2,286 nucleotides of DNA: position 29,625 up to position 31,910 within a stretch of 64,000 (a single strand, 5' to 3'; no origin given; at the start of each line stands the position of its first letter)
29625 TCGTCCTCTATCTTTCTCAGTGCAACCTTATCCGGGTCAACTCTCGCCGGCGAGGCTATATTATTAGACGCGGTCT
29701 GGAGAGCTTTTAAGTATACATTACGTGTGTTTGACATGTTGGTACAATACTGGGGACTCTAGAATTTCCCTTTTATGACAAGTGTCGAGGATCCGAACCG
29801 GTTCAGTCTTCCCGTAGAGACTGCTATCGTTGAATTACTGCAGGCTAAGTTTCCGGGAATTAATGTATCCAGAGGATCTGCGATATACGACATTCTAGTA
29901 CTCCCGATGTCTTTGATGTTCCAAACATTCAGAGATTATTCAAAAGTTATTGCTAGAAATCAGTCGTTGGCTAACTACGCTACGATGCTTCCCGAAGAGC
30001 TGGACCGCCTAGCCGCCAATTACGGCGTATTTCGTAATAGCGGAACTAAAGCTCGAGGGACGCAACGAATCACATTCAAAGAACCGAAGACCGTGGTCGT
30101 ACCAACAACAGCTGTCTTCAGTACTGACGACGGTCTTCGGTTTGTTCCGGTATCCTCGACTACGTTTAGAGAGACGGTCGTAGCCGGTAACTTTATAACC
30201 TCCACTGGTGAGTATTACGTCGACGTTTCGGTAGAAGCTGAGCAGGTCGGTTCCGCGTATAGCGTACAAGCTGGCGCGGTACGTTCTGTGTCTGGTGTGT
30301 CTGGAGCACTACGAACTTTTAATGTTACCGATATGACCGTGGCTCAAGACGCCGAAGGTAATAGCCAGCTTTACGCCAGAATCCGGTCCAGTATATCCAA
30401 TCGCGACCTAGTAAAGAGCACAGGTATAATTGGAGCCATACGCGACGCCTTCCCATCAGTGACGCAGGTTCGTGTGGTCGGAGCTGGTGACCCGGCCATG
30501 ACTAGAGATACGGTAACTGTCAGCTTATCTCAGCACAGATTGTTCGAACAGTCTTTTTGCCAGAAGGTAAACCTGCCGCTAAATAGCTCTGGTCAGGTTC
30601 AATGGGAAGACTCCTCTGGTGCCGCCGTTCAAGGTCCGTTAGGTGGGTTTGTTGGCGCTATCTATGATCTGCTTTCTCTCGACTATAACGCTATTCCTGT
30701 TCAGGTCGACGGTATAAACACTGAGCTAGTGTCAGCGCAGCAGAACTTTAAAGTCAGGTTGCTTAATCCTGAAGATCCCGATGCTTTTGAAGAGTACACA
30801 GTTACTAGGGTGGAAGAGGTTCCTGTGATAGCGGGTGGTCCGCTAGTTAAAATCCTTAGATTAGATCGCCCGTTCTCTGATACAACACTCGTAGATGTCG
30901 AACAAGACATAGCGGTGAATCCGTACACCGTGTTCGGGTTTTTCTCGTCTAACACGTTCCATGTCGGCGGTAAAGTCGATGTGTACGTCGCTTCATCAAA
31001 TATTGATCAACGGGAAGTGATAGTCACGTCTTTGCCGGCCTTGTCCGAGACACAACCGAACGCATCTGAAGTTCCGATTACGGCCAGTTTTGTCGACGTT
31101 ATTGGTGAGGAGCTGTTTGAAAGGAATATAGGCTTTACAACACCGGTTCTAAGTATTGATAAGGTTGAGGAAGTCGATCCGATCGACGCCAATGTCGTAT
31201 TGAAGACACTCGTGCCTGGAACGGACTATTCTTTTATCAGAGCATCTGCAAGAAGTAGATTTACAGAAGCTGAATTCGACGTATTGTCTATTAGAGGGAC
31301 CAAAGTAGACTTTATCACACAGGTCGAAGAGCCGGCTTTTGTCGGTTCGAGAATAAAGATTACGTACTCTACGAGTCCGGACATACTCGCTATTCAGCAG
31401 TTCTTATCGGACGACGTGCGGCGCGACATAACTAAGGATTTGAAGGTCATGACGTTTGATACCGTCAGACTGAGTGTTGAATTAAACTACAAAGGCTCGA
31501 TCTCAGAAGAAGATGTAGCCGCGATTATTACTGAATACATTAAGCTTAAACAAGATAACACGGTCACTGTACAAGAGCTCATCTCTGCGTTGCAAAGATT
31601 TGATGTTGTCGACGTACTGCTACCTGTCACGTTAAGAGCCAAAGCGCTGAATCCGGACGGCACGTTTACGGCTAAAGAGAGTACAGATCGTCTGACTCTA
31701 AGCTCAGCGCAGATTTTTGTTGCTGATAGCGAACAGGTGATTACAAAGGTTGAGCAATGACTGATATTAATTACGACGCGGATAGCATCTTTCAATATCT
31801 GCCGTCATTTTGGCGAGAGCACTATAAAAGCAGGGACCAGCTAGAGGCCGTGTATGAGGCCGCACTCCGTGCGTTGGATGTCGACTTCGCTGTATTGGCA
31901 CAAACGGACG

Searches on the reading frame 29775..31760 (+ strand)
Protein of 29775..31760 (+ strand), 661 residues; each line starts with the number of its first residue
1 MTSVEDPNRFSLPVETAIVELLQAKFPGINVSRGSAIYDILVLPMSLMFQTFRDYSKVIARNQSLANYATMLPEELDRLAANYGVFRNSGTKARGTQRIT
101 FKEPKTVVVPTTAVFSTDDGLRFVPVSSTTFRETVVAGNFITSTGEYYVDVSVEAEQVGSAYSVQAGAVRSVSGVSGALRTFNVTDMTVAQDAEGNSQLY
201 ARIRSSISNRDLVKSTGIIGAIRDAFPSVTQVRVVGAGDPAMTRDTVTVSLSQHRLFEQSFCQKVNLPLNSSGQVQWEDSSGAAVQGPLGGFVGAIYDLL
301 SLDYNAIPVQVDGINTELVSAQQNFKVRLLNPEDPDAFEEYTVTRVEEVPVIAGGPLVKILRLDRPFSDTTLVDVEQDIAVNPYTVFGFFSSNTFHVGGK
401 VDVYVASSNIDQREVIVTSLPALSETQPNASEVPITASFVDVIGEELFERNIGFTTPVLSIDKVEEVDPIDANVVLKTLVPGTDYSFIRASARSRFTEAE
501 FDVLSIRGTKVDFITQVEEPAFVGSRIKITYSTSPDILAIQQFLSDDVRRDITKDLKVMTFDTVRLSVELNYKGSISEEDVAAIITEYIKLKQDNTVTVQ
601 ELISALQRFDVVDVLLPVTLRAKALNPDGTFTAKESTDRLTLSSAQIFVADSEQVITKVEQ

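Call 18: search_protein_families(library=pfam, max_evalue=0.001, proteins=[window:29775-31760:+])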
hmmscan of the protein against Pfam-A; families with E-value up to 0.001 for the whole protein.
window:29775-31760:+ (661 aa): 1 family
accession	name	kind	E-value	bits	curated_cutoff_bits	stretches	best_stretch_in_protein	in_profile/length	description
PF04865.19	Baseplate_J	-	1.7e-12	47.7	21.1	1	74-210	3-129/255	Baseplate J-like protein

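Call 19: search_protein_families(library=phrogs, max_evalue=0.001, proteins=[window:29775-31760:+])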
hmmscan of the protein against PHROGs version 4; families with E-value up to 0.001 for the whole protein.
window:29775-31760:+ (661 aa): 1 family
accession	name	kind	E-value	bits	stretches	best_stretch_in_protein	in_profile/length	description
phrog_6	-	tail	1.6e-27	97.4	1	6-246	63-278/548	baseplate wedge subunit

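Call 20: search_dna_similar(query=window:29775-31760:+, collection=phages, mode=protein, max_rows=15)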
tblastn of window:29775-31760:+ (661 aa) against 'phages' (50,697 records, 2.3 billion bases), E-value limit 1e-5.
Records with a match: 4; places in all: 4; records where one place covers at least 80% of the query: 0.
Best place of each record, by identity: <60% 4.
By first word of the organism name: Bacillus 2; Salmonella 1; Terrisporobacter 1.
By host as written in the record: Bacillus megaterium str. ATCC 43725 2; Salmonella enterica subsp. enterica serovar Typhimurium ATCC 14028 1; Terrisporobacter petrolearius ELB 1.
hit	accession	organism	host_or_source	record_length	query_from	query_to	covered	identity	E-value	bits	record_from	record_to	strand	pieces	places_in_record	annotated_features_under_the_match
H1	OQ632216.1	Salmonella phage Arash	Salmonella enterica subsp. enterica ...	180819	15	249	36%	28.6%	5e-15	86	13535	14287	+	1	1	structural protein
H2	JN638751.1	Bacillus phage G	Bacillus megaterium str. ATCC 43725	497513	14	246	35%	24.6%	2e-7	61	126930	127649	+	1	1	188: gp188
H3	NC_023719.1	Bacillus phage G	Bacillus megaterium str. ATCC 43725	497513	14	246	35%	24.6%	2e-7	61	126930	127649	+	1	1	188: baseplate wedge subunit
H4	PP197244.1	Terrisporobacter phage TPELB_ph1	Terrisporobacter petrolearius ELB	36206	21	167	22%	29.8%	2e-6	57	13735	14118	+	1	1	tail protein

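Call 24: find_related_loci(query=window:29775-31760:+, collection=viral_contigs, flank=10000)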
Query window:29775-31760:+ (661 aa) in viral_contigs; peptide patterns used: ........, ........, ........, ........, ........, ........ (x = any residue, [..] = any of these).
4 stretches matched a pattern, but none encodes a relative of the query by tblastn (E <= 1e-3).

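Call 91: find_related_loci(query=window:29775-31760:+, collection=genome_contigs, flank=10000)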
Query window:29775-31760:+ (661 aa) in genome_contigs; peptide patterns used: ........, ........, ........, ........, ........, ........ (x = any residue, [..] = any of these).
112 stretches matched a pattern, but none encodes a relative of the query by tblastn (E <= 1e-3).
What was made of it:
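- Tried and rejected: The baseplate protein found no relatives in IMG/VR or GTDB genomes (calls 24, 91).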
